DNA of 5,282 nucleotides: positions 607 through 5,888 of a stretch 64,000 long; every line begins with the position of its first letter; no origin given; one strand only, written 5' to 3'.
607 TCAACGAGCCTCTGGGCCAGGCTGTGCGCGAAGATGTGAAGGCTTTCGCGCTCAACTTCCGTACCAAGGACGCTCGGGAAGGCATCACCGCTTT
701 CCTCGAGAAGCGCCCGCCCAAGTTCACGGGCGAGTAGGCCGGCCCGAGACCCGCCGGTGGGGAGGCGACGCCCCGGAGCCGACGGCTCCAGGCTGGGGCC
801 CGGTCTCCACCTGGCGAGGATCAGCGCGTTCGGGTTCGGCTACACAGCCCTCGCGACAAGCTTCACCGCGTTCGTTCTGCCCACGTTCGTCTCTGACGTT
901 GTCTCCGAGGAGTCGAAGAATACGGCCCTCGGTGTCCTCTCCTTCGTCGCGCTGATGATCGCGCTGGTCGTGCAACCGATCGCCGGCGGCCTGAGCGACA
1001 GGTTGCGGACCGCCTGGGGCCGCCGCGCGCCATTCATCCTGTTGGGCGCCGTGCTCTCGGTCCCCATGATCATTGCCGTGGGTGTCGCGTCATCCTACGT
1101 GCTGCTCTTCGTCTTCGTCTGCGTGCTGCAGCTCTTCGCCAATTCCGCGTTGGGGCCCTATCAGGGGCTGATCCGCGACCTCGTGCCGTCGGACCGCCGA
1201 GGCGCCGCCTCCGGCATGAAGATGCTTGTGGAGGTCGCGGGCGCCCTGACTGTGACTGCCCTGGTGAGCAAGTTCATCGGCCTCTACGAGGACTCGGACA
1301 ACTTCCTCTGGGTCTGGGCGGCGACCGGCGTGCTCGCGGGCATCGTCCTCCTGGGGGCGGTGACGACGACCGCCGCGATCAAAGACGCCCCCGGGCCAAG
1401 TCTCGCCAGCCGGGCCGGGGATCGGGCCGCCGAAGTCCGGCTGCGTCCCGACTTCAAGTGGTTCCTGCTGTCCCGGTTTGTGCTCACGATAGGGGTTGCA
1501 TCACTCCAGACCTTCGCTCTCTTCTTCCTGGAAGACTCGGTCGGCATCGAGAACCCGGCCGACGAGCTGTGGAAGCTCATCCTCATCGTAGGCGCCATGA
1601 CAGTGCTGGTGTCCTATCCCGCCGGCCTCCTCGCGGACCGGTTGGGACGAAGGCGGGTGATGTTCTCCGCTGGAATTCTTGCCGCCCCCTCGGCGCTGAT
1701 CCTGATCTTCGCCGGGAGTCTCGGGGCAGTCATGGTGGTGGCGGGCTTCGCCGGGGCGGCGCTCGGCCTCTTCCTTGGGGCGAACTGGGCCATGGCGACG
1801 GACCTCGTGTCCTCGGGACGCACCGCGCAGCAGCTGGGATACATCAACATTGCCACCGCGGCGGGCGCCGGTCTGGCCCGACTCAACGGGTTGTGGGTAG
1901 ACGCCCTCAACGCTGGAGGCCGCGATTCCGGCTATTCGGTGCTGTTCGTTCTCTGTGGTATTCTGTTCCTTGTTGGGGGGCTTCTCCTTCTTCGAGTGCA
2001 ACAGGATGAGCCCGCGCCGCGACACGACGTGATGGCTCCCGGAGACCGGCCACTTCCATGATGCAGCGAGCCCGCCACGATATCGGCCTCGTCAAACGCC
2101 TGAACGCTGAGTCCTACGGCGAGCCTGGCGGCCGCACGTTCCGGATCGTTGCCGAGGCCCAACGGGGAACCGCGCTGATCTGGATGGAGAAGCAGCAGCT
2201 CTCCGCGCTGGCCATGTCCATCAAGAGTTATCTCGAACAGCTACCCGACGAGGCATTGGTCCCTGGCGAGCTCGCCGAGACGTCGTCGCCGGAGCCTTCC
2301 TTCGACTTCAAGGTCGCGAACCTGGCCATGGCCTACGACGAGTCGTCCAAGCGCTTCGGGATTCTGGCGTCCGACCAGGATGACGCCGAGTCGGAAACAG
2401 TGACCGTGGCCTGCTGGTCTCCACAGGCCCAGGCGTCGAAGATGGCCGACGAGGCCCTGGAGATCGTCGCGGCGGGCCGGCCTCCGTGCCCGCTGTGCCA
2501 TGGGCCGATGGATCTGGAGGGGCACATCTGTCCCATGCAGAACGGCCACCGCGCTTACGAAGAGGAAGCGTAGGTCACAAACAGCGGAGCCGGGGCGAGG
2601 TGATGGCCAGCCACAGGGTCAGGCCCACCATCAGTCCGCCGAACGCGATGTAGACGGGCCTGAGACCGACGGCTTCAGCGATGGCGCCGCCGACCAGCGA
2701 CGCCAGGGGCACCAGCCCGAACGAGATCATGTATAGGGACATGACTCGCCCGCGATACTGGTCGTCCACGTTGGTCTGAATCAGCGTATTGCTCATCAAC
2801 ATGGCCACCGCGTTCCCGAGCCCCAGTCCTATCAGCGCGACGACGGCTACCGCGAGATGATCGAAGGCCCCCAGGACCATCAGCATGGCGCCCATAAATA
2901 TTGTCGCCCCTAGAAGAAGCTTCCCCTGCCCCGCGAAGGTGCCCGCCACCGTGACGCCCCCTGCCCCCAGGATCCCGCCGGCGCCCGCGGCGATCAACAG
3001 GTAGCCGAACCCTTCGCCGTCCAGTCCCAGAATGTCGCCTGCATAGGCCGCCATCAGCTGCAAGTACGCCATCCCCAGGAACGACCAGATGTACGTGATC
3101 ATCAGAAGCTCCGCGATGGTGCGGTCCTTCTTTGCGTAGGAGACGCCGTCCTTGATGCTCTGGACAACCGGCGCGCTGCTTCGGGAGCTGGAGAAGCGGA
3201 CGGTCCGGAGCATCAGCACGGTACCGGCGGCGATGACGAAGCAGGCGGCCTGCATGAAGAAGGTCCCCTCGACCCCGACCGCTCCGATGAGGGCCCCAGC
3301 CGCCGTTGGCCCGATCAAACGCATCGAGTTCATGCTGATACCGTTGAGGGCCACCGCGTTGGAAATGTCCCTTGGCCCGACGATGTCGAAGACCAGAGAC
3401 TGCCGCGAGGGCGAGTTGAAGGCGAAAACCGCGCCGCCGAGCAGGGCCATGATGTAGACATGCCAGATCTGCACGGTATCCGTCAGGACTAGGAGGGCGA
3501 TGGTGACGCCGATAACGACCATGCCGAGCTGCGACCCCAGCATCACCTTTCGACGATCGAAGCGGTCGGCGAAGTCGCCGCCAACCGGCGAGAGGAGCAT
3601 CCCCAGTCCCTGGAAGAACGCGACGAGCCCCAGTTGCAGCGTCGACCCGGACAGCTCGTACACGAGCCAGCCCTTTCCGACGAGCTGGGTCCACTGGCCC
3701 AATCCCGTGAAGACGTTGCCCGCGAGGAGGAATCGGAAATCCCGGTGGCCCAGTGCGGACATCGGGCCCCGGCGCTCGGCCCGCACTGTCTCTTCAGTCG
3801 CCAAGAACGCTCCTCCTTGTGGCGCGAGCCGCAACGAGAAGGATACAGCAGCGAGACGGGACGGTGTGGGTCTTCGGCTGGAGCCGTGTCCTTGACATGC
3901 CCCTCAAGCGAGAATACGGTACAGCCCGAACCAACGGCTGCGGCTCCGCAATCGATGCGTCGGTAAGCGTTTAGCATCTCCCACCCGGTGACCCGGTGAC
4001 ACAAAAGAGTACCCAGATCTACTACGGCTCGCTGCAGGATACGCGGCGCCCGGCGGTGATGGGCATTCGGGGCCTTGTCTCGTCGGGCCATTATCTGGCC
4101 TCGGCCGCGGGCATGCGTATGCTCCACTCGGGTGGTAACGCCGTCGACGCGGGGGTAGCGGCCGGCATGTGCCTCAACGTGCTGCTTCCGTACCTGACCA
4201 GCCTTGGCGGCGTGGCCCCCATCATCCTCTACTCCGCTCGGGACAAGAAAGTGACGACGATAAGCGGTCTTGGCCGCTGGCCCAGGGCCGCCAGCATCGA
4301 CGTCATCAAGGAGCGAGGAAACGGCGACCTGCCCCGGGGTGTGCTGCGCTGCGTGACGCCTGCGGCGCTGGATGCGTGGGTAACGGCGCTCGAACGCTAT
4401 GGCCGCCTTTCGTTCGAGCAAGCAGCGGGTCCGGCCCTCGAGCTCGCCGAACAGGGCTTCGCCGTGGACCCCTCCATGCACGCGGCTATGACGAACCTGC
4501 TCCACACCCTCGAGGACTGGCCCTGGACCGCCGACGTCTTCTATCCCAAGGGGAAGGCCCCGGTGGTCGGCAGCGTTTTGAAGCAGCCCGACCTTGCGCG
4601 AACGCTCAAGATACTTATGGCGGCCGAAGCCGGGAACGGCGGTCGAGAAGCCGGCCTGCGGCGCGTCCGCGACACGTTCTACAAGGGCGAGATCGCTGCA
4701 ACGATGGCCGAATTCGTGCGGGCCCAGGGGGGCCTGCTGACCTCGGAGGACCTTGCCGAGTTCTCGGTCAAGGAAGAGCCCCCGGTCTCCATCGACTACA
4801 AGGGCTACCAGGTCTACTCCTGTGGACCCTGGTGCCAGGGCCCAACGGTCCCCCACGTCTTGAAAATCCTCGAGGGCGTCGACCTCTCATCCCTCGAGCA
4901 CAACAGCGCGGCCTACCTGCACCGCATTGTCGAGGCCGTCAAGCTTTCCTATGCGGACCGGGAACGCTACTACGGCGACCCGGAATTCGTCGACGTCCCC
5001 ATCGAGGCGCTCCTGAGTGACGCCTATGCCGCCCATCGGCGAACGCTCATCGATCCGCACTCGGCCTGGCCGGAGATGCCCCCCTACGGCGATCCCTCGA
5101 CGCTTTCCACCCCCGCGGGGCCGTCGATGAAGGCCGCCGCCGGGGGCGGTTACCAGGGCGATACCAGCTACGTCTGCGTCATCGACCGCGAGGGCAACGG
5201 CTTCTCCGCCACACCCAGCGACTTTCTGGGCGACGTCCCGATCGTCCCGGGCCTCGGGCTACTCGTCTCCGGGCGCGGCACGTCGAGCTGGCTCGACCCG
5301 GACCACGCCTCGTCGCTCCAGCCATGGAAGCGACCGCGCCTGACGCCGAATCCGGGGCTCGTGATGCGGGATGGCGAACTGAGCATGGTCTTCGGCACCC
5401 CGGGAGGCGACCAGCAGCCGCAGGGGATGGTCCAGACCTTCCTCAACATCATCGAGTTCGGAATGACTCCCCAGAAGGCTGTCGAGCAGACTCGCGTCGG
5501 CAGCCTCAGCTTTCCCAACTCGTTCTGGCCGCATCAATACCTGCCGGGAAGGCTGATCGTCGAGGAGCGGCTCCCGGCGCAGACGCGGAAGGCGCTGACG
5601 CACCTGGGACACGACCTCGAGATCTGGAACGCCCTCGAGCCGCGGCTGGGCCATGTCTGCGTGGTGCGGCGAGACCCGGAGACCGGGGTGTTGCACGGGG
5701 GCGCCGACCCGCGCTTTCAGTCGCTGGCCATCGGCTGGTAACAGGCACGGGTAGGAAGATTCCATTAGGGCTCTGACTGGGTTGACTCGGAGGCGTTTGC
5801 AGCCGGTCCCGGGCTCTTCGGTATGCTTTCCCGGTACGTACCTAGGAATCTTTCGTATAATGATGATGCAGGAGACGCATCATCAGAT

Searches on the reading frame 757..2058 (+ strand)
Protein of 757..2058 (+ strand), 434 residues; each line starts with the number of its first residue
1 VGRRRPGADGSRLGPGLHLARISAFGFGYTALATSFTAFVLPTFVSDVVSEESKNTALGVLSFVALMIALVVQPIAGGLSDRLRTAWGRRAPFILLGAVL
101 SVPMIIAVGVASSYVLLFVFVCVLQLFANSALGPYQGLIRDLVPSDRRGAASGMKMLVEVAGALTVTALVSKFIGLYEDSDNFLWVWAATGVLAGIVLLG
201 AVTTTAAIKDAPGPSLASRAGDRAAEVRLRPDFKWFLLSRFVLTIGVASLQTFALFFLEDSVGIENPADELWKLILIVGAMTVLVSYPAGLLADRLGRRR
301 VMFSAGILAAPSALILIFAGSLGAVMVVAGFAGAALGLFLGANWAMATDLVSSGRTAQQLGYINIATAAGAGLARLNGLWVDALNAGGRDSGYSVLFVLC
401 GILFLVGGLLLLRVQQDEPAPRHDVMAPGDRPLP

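Call 63: search_protein_families(library=pfam, proteins=[window:757-2058:+], max_evalue=0.001)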
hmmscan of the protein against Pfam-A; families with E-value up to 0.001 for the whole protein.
window:757-2058:+ (434 aa): 2 families
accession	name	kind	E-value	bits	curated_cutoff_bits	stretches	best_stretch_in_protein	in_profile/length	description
PF07690.21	MFS_1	-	1.3e-26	93.8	33.4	2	29-281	7-247/347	Major Facilitator Superfamily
PF13347.12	MFS_2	-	2e-24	86.4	27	1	32-354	11-346/427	MFS/sugar transport protein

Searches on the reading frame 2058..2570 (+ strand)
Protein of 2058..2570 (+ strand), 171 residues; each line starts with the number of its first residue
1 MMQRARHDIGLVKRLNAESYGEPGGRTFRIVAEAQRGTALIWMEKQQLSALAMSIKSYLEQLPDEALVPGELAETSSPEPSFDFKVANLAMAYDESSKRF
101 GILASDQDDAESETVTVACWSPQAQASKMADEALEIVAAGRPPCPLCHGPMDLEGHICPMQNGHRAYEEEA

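Call 63: search_protein_families(library=pfam, proteins=[window:2058-2570:+], max_evalue=0.001)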
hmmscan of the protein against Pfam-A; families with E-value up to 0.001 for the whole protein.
window:2058-2570:+ (171 aa): 1 family
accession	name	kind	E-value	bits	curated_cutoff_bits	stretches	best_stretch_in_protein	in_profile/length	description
PF11290.13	DUF3090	-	1.4e-30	106.8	27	1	9-158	3-170/170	Protein of unknown function (DUF3090)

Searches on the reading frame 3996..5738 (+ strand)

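Call 63: search_protein_families(library=pfam, proteins=[window:3996-5738:+], max_evalue=0.001)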
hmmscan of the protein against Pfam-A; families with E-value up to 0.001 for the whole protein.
window:3996-5738:+ (581 aa): 1 family
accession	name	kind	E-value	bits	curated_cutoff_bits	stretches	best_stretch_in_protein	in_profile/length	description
PF01019.26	G_glu_transpept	-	2.4e-121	406.5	27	1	41-573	2-509/512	Gamma-glutamyltranspeptidase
